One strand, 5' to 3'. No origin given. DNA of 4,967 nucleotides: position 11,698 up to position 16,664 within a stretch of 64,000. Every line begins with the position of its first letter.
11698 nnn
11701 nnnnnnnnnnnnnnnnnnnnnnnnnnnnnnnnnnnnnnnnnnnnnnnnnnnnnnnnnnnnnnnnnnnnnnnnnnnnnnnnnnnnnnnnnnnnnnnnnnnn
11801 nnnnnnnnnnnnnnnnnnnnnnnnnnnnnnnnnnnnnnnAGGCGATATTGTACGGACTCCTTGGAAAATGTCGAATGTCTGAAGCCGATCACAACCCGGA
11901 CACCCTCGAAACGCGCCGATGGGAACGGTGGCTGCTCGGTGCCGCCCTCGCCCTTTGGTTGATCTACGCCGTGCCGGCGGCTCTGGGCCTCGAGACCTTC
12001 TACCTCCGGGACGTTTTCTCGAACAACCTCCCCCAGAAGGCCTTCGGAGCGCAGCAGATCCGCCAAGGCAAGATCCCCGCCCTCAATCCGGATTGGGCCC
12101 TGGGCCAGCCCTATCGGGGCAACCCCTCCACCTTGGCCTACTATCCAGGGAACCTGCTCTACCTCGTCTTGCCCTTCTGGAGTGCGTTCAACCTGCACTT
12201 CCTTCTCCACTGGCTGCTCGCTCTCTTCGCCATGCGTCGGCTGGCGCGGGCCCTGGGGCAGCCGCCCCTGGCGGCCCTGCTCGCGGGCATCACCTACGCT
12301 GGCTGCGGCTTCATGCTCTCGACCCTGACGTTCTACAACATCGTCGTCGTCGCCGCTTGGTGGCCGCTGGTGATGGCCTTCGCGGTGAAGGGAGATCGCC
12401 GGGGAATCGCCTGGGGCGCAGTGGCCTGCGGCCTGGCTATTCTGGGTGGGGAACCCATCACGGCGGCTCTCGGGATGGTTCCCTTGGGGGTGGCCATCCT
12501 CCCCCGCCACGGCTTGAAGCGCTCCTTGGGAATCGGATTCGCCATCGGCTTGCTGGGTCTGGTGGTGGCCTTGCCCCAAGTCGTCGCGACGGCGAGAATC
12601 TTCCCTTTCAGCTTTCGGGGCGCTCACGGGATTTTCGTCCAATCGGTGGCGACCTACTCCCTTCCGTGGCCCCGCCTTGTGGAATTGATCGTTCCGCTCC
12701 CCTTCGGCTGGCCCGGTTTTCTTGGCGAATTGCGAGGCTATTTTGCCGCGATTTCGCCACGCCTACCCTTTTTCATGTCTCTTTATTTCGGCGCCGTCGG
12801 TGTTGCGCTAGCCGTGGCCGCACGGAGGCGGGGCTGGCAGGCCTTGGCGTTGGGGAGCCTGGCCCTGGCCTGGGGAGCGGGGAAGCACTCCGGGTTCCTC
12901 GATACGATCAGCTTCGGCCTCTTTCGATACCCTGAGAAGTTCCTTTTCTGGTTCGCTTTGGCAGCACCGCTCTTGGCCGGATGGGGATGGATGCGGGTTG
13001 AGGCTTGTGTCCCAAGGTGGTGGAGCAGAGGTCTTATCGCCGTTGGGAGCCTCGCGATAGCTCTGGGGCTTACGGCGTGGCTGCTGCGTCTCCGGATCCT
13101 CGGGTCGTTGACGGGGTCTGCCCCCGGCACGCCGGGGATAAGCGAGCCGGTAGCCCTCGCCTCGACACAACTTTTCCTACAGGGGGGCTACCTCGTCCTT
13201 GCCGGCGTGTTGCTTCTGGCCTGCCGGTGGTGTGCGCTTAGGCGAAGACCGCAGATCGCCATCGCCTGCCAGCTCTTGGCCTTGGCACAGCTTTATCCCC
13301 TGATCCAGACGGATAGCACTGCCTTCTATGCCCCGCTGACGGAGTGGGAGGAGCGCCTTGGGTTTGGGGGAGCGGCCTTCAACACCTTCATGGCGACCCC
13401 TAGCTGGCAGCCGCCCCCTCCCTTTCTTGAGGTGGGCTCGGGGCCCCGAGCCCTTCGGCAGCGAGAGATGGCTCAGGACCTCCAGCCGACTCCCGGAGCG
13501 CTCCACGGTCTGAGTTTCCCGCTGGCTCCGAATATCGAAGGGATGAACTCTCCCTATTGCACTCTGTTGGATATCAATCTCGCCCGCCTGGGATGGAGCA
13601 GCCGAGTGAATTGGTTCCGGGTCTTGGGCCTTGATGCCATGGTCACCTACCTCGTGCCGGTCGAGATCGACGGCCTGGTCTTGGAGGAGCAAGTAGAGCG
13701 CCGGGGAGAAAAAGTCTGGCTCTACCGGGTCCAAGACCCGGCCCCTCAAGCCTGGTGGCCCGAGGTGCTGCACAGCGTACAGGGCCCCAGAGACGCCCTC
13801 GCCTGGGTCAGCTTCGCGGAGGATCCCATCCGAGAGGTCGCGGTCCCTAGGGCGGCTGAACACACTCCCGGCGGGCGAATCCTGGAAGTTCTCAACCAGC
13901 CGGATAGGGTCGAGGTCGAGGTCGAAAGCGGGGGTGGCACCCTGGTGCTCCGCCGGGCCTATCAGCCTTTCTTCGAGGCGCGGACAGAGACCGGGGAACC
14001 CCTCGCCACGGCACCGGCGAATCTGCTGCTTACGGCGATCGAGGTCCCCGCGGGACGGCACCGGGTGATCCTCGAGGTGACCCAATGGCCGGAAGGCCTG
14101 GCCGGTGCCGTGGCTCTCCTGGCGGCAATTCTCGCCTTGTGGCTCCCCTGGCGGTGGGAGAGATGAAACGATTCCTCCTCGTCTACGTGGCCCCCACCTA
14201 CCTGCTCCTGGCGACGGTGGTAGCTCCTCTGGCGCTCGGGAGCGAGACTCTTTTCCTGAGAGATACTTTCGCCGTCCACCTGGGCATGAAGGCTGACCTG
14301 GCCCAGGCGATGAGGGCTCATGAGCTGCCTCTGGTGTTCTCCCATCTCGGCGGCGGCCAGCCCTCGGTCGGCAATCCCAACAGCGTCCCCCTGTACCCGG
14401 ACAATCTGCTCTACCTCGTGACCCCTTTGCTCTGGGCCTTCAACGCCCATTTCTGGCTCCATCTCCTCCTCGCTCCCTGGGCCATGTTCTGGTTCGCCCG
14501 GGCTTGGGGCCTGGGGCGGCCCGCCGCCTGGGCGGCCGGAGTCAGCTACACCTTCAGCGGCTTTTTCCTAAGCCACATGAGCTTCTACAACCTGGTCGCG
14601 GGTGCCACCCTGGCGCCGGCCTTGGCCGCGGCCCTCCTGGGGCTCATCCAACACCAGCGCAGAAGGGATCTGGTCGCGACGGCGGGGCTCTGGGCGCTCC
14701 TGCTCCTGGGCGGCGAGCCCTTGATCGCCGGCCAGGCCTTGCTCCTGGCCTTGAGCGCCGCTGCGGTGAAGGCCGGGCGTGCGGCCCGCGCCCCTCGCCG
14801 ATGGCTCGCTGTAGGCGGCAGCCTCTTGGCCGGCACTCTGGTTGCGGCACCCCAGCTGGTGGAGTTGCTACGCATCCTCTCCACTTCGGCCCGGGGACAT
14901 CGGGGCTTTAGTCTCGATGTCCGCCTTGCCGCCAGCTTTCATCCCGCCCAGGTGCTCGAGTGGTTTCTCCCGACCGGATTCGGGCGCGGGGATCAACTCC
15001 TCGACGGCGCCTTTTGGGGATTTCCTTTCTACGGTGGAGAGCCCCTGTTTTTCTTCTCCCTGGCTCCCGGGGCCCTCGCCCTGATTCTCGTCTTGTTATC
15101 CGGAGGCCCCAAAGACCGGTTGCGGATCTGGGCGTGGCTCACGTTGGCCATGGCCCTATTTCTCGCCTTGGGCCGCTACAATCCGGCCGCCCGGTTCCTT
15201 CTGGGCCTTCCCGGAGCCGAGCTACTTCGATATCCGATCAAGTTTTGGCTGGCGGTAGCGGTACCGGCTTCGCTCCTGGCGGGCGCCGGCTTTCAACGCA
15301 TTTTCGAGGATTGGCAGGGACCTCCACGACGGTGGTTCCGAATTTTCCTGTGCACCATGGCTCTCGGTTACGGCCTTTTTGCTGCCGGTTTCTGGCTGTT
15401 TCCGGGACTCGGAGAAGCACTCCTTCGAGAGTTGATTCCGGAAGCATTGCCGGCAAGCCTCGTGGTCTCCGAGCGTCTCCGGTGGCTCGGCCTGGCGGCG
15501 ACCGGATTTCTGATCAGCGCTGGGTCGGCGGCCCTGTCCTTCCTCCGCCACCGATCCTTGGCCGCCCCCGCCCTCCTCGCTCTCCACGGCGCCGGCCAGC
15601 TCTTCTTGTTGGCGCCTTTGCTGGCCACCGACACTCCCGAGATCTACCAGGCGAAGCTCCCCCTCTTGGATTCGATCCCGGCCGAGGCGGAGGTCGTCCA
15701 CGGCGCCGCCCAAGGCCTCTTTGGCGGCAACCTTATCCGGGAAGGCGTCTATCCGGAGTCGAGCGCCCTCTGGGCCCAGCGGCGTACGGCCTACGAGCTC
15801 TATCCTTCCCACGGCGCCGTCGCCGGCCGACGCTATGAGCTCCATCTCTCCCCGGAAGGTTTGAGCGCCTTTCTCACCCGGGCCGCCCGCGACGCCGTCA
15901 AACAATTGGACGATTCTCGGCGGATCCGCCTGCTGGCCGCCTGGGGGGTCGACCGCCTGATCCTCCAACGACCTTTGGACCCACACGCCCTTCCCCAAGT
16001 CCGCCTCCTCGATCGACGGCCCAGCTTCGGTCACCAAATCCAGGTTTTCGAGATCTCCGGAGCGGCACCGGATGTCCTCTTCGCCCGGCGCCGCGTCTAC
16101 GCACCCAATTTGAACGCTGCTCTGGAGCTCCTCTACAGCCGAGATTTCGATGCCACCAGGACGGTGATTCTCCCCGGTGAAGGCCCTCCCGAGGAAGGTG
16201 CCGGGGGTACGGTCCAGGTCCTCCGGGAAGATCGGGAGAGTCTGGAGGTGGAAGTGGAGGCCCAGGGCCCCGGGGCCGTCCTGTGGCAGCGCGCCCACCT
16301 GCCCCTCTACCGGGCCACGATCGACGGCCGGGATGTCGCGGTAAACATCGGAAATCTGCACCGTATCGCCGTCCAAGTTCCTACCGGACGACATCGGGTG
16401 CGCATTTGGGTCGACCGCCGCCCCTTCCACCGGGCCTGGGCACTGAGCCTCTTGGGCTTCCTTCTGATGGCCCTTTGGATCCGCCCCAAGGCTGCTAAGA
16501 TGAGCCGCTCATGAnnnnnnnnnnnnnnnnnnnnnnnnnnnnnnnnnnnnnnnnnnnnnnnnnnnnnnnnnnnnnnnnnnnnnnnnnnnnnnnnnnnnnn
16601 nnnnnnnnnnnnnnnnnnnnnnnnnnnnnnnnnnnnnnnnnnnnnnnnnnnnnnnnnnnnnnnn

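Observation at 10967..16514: DPPR-synthase-like UbiA enzyme divergently paired with two tandem giant GT-C-like membrane proteins: a polyprenyl-phospho-pentose glycosylation module outside the mycobacterial context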

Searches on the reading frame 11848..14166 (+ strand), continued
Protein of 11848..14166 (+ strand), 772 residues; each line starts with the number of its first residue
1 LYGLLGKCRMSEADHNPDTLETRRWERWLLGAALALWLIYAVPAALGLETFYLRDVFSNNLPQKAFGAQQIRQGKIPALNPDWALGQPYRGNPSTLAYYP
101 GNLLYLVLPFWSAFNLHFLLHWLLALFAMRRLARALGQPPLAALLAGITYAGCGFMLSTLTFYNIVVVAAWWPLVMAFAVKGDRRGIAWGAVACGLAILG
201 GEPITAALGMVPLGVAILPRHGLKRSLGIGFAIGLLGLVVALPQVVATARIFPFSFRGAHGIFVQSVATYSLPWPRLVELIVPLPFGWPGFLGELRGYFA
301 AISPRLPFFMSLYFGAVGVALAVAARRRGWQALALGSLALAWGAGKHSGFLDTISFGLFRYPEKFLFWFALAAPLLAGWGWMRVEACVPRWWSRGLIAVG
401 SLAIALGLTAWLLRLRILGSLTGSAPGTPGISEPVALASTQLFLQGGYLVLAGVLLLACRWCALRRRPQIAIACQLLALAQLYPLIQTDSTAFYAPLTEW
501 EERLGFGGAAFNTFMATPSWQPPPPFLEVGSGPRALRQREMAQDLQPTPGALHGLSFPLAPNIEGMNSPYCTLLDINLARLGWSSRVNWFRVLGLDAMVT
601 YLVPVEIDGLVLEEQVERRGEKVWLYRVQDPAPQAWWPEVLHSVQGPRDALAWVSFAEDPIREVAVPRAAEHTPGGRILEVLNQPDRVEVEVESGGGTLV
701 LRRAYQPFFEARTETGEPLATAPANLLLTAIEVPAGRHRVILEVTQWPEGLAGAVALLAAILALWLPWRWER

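Call 79: search_protein_families(library=pfam, proteins=[L059:6911-7849:-, L059:6585-7901:+, L059:5123-6499:+, L059:3646-4980:-, L055:6601-7881:+, L055:5159-6535:+, L055:3690-5015:-], max_evalue=0.001)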
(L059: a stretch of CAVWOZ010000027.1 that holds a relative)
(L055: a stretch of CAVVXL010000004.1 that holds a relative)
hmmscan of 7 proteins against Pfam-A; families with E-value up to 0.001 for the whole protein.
L059:6911-7849:- (312 aa): 0 families

L059:6585-7901:+ (438 aa): 3 families
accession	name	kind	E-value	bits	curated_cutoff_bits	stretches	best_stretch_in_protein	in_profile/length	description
PF13091.12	PLDc_2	-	5.3e-44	149.7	27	2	279-405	3-131/132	PLD-like domain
PF00614.28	PLDc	-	2.1e-09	37.5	21.9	1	355-378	5-28/28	Phospholipase D Active site motif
PF24402.1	iHKD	-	0.00014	22.4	27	0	302-350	6-48/111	Inactive HKD-Rease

L059:5123-6499:+ (458 aa): 3 families
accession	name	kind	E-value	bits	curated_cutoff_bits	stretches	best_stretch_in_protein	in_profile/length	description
PF00884.28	Sulfatase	-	3.6e-43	148.4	25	1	39-344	1-301/301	Sulfatase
PF16347.10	SGSH_C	-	5.1e-10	40.1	29.3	1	302-433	9-149/154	N-sulphoglucosamine sulphohydrolase, C-terminal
PF01663.27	Phosphodiest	-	7.4e-10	39.4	23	1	41-101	1-58/342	Type I phosphodiesterase / nucleotide pyrophosphatase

L059:3646-4980:- (444 aa): 3 families
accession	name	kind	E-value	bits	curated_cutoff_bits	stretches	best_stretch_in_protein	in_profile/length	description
PF00113.28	Enolase_C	-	1.8e-123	412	21.5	1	139-438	2-292/296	Enolase, C-terminal TIM barrel domain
PF03952.21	Enolase_N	-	2.4e-56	189.9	35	1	4-133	1-131/131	Enolase, N-terminal domain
PF13378.12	MR_MLE_C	-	0.00055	20.2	29.4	1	277-381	53-154/219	Enolase C-terminal domain-like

L055:6601-7881:+ (426 aa): 3 families
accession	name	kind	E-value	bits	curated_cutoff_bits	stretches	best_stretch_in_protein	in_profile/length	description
PF13091.12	PLDc_2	-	6.9e-46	155.8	27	2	267-393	3-131/132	PLD-like domain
PF00614.28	PLDc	-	9.9e-09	35.3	21.9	1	343-366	5-28/28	Phospholipase D Active site motif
PF24402.1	iHKD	-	7.7e-05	23.2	27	0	108-149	6-46/111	Inactive HKD-Rease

L055:5159-6535:+ (458 aa): 3 families
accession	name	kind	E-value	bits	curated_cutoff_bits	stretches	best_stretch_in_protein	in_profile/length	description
PF00884.28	Sulfatase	-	2.8e-43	148.8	25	1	40-348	1-301/301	Sulfatase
PF16347.10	SGSH_C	-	5.7e-13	49.7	29.3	1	306-434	9-150/154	N-sulphoglucosamine sulphohydrolase, C-terminal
PF01663.27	Phosphodiest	-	6.7e-09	36.2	23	1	42-102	1-58/342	Type I phosphodiesterase / nucleotide pyrophosphatase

L055:3690-5015:- (441 aa): 3 families
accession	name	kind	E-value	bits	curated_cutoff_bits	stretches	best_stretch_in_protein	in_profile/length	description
PF00113.28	Enolase_C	-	7.4e-124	413.3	21.5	1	139-435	2-292/296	Enolase, C-terminal TIM barrel domain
PF03952.21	Enolase_N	-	4e-56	189.2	35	1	4-133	1-131/131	Enolase, N-terminal domain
PF13378.12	MR_MLE_C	-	0.00016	21.9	29.4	1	267-378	46-154/219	Enolase C-terminal domain-like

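Call 80: search_protein_representatives(alignment_id=A1)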
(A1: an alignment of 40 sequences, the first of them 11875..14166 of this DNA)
Query: 40 sequences, 765 profile positions. Proteins with E-value up to 0.001 (for the whole library): 24531; up to 1e-10: 11253; up to 1e-30: 1609. The best 150 are listed.
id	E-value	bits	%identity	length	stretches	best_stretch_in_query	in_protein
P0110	0.0e+00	1068.7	-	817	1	8-763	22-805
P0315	2.0e-285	965.2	-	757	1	21-761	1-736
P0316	5.2e-282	953.9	-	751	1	15-758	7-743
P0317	4.7e-271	917.7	-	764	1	17-763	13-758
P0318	1.9e-270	915.7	-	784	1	13-760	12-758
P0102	4.4e-270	914.5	-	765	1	13-761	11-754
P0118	7.4e-270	913.7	-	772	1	20-757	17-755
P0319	6.7e-264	894.0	-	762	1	13-759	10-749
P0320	4.9e-259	877.9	-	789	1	13-762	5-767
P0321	3.2e-255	865.3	-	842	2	17-705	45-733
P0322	5.6e-255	864.5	-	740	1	12-760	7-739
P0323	4.1e-252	855.0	-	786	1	11-760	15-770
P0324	6.1e-252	854.5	-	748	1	19-756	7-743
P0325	6.1e-251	851.2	-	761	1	12-760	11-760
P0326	1.0e-249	847.1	-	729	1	21-763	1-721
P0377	9.0e-116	404.2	-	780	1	21-763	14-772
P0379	3.0e-111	389.2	-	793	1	11-756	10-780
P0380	1.2e-110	387.3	-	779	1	16-760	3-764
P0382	1.4e-108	380.4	-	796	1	19-754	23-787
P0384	3.6e-106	372.5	-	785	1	15-759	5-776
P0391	9.3e-103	361.2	-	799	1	11-760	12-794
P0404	5.6e-98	345.4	-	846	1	16-763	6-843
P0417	1.1e-94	334.4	-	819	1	12-759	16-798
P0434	1.5e-89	317.5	-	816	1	5-762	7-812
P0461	3.0e-84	300.0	-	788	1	16-749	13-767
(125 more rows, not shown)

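Call 84: search_protein_families(library=pfam, proteins=[P0377, P0379, P0380, P0382, P0384, P0391, P0404, P0417, P0434, P0461], max_evalue=0.01)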
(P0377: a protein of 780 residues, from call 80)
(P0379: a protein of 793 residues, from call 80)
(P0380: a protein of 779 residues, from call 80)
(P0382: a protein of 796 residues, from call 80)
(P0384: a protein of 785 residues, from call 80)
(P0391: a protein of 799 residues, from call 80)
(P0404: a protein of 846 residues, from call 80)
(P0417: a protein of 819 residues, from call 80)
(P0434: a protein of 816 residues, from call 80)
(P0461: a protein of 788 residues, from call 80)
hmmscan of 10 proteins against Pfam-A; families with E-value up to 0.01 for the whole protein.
P0377 (780 aa): 2 families
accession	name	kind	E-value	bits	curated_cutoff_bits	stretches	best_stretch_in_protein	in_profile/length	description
PF09852.15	DUF2079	-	0.0086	15.6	28.2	0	82-219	50-176/459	Predicted membrane protein (DUF2079)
PF09586.16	YfhO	-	0.009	14.8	28.5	0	688-742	766-821/835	Bacterial membrane protein YfhO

P0379 (793 aa): 1 family
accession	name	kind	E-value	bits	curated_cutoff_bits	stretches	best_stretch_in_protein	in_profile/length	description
PF09852.15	DUF2079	-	0.0015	18.1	28.2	1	77-211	38-166/459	Predicted membrane protein (DUF2079)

P0380 (779 aa): 0 families

P0382 (796 aa): 1 family
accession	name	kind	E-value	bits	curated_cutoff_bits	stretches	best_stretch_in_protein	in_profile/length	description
PF09852.15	DUF2079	-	0.0069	16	28.2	1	94-242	50-188/459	Predicted membrane protein (DUF2079)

P0384 (785 aa): 0 families

P0391 (799 aa): 0 families

P0404 (846 aa): 0 families

P0417 (819 aa): 0 families

P0434 (816 aa): 0 families

P0461 (788 aa): 0 families

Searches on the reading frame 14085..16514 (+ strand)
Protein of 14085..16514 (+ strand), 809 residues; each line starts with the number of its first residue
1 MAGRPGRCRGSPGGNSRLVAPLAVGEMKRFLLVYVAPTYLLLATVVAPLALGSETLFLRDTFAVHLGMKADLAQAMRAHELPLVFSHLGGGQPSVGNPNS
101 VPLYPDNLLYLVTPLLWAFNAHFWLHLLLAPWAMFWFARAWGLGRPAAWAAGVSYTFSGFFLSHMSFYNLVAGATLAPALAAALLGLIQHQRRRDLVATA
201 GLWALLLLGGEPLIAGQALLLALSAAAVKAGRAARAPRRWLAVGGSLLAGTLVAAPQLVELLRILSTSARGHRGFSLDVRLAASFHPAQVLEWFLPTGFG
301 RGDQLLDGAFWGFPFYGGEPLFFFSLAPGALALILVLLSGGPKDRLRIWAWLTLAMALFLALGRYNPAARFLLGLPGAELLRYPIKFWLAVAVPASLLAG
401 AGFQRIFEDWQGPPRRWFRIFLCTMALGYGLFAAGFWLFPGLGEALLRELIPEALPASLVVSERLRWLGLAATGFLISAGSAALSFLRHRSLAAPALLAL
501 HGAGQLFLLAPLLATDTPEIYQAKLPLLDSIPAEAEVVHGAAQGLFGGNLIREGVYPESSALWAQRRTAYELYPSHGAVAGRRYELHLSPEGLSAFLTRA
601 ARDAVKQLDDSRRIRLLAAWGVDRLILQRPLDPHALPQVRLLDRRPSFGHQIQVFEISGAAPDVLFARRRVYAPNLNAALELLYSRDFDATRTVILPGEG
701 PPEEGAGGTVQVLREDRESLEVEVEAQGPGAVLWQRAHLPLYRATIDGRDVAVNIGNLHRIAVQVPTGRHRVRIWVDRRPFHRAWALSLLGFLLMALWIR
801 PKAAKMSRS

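Call 3: search_protein_families(library=pfam, proteins=[window:14085-16514:+], max_evalue=0.1)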
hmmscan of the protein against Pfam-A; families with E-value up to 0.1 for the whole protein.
window:14085-16514:+ (809 aa): 0 families

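Call 4: search_protein_families(library=ncbifam, proteins=[window:14085-16514:+], max_evalue=0.1)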
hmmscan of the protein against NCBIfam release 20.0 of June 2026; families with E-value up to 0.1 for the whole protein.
window:14085-16514:+ (809 aa): 0 families

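Call 50: search_protein_families(library=pfam, proteins=[window:14163-16514:+], max_evalue=10)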
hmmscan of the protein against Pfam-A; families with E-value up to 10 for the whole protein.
window:14163-16514:+ (783 aa): 0 families

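Call 82: predict_structure(alignment_id=A2)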
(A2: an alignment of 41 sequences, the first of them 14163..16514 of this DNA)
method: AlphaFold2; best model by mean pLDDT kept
length: 783 residues; sequences in the alignment: 41
mean_pLDDT: 76.4   pTM: 0.83
mean pLDDT of the five models: 76.4, 72.6, 72.2, 71.4, 71.0
residues with pLDDT >= 90: 176; 70-90: 377; 50-70: 168; < 50: 62
segments of 3 or more residues with pLDDT < 50: 34-38, 55-67, 86-91, 275-277, 279-282, 525-532, 549-556, 778-783
pLDDT, mean of each block of 10 residues (from residue 1): 69 76 77 52 62 52 45 56 50 66 90 92 90 67 75 92 90 92 82 87 71 89 93 84 72 76 70 51 49 61 76 69 87 82 78 70 88 90 73 81 81 64 54 59 79 84 81 83 74 70 76 75 49 57 55 47 60 80 89 88 85 90 80 90 94 90 92 90 90 90 91 86 95 91 95 91 92 64 40
secondary structure, 60 per line:
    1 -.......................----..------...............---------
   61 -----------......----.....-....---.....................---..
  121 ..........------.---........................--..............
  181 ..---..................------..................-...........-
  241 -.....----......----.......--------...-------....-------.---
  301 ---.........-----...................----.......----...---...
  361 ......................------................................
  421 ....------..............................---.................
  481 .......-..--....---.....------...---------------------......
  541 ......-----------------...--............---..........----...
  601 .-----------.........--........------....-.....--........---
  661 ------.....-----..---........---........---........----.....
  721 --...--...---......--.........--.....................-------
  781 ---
elements in order (helices of 4 or more, strands of 3 or more residues): H2-24 H37-51 H72-77 H82-86 H88-91 H95-115 H119-130 H141-164 H167-182 H186-203 H210-227 H229-239 H243-246 H251-256 H261-267 H286-289 H304-312 H318-336 H341-347 H358-382 H389-424 H431-460 H464-487 H493-496 H500-504 E511-513 H535-546 H570-580 H584-593 E598-601 E613-621 E624-631 E638-641 E643-647 H650-657 E667-671 E682-689 E693-700 E704-711 E716-720 E723-725 E728-730 E734-739 E742-750 H753-773

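Call 85: fold_search(model_id=the predicted structure, library=pdb)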
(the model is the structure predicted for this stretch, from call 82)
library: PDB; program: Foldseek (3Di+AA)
matches with E <= 10: 319; with E <= 0.001: 5
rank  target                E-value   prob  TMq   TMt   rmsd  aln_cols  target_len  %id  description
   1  6w98_A                1.7e-06  1.00  0.42  0.27  19.3       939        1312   14  Single-Particle Cryo-EM Structure of Arabinofuranosyltransferase AftD from Mycobacteria (released 2020-05-13)
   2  6wby                  4.6e-06  1.00  0.37  0.25  20.8       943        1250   14  Single-Particle Cryo-EM Structure of Arabinofuranosyltransferase AftD from Mycobacteria, Mutant R1389S Class 2 (released 2020-05-13)
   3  6wbx                  9.6e-06  1.00  0.31  0.21  21.7       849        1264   14  Single-Particle Cryo-EM Structure of Arabinofuranosyltransferase AftD from Mycobacteria, Mutant R1389S Class 1 (released 2020-05-13)
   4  5f15                  4.1e-04  1.00  0.37  0.48  11.0       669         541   13  Crystal Structure of ArnT from Cupriavidus metallidurans bound to Undecaprenyl phosphate (released 2016-02-17)
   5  5ezm                  4.1e-04  1.00  0.35  0.47  11.1       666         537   12  Crystal Structure of ArnT from Cupriavidus metallidurans in the apo state (released 2016-02-17)
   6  7bvc_A                4.2e-02  0.69  0.25  0.20  20.6       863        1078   12  Cryo-EM structure of Mycobacterium smegmatis arabinosyltransferase EmbA-EmbB-AcpM2 in complex with ethambutol (released 2020-04-29)
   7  7bvf_B                8.1e-02  0.60  0.25  0.20  21.0       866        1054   12  Cryo-EM structure of Mycobacterium tuberculosis arabinosyltransferase EmbA-EmbB-AcpM2 in complex with ethambutol (released 2020-04-29)
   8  8age_A                1.2e-01  0.69  0.24  0.28  22.3       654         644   12  Structure of yeast oligosaccharylransferase complex with acceptor peptide bound (released 2022-12-07)
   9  8pnl_C                1.5e-01  0.08  0.09  0.11  22.8       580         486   14  Outward-open conformation of a Major Facilitator Superfamily (MFS) transporter MHAS2168, a homologue of Rv1410 from M. (released 2023-10-18)
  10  7bwr_A                1.8e-01  0.16  0.18  0.15  22.2       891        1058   13  Mycobacterium smegmatis arabinosyltransferase complex EmbB2-AcpM2 in substrate DPA bound asymmetric "active state" (released 2020-05-27)
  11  7wsn_A                2.6e-01  0.08  0.09  0.13  24.5       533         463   16  Cryo-EM structure of human glucose transporter GLUT4 bound to cytochalasin B in detergent micelles (released 2022-05-18)
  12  6zmq                  2.8e-01  0.06  0.09  0.11  28.8       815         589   14  Cytochrome c Heme Lyase CcmF (released 2021-05-19)
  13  5ogl_A                3.0e-01  0.66  0.21  0.23  14.0       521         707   11  Structure of bacterial oligosaccharyltransferase PglB in complex with an acceptor peptide and an lipid-linked oligosac (released 2017-10-25)
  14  6gxc_A                3.8e-01  0.80  0.26  0.28  10.1       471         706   13  Bacterial oligosaccharyltransferase PglB in complex with an inhibitory peptide and a reactive lipid-linked oligosaccha (released 2018-11-14)
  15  9n9j_I                3.8e-01  0.54  0.28  0.30  21.4       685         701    9  Structure of a GRP94 folding intermediate engaged with a CCDC134- and FKBP11-bound secretory translocon (released 2025-11-19)
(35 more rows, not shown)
